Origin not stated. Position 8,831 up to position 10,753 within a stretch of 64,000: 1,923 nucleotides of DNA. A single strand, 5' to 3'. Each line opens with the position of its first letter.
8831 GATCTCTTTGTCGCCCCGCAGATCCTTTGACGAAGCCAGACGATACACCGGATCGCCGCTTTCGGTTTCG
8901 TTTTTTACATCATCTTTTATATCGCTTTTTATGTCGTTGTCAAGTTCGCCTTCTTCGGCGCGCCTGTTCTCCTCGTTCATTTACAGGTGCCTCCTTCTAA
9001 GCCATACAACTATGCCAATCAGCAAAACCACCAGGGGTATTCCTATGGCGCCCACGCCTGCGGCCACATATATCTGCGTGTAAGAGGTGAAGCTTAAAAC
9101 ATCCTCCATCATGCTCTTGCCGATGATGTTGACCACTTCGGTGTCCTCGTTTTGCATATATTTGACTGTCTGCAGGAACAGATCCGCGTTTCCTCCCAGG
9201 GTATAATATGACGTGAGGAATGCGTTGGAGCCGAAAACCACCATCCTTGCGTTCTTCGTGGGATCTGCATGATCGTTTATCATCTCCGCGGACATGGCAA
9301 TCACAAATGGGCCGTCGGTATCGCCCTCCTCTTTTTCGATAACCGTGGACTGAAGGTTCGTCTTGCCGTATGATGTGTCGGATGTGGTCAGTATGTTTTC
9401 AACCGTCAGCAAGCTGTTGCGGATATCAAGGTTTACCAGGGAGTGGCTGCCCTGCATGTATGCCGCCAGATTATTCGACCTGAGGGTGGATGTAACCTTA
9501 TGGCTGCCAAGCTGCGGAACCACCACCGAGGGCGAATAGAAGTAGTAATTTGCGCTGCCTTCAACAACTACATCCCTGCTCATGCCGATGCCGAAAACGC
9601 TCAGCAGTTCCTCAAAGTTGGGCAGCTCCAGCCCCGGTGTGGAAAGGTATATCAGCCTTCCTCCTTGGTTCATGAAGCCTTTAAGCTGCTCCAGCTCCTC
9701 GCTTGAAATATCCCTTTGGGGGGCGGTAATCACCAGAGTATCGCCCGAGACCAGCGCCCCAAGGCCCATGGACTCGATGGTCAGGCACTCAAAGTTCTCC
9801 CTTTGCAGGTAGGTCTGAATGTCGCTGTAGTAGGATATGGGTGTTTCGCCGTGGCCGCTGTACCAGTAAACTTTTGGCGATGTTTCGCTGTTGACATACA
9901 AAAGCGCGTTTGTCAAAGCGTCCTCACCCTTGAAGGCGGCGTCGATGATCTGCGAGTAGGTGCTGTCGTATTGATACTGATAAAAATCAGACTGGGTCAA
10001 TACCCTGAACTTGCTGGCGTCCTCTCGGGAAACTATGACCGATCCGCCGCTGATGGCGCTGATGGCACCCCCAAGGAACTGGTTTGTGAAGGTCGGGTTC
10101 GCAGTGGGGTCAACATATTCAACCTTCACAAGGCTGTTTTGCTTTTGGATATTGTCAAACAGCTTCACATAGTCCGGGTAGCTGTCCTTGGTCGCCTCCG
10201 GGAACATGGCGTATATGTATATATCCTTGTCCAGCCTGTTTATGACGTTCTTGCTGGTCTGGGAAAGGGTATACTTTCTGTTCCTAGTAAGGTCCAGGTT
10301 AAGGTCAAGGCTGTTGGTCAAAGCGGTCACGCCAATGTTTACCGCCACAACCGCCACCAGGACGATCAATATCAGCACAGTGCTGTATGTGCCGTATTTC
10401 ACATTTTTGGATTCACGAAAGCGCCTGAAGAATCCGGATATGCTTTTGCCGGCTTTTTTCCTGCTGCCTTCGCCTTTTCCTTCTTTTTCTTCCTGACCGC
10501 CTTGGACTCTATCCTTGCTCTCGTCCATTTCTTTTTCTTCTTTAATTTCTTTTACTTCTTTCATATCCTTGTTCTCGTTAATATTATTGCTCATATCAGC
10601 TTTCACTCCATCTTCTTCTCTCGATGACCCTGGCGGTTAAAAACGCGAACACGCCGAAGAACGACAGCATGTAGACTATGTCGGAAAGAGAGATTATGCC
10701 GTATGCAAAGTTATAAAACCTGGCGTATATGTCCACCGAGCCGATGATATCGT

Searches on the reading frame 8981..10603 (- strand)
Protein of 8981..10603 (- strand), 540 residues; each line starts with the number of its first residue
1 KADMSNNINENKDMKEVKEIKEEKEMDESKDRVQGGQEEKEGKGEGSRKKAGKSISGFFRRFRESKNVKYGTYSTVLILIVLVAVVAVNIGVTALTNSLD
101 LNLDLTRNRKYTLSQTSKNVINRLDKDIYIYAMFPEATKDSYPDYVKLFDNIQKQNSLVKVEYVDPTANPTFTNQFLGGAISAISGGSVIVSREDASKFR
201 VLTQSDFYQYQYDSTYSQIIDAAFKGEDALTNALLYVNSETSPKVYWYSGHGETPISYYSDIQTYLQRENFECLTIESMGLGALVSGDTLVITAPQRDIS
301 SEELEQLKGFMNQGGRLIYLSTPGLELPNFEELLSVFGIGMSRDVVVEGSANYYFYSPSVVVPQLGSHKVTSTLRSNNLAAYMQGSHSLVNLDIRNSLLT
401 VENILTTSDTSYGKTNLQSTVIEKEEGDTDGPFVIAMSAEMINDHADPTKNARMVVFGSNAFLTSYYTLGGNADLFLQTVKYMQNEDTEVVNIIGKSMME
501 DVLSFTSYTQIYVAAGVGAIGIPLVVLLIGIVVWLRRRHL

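Call 42: search_protein_families(library=pfam, proteins=[window:8981-10603:-])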
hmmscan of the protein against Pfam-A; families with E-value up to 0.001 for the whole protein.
window:8981-10603:- (540 aa): 4 families
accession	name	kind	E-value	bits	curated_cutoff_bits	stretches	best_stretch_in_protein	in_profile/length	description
PF09822.16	ABC_transp_aux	-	8.2e-13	48.7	34.7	1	243-467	2-263/288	ABC-type uncharacterized transport system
PF23357.1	DUF7088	-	3e-08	34.2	27.8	1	108-174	2-73/105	Domain of unknown function (DUF7088)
PF23355.1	IFT52_GIFT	-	1.4e-05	24.8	27.2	1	281-357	40-119/246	IFT52 GIFT domain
PF14258.12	DUF4350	-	1.8e-05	25.6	30.4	1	285-476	36-177/181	Domain of unknown function (DUF4350)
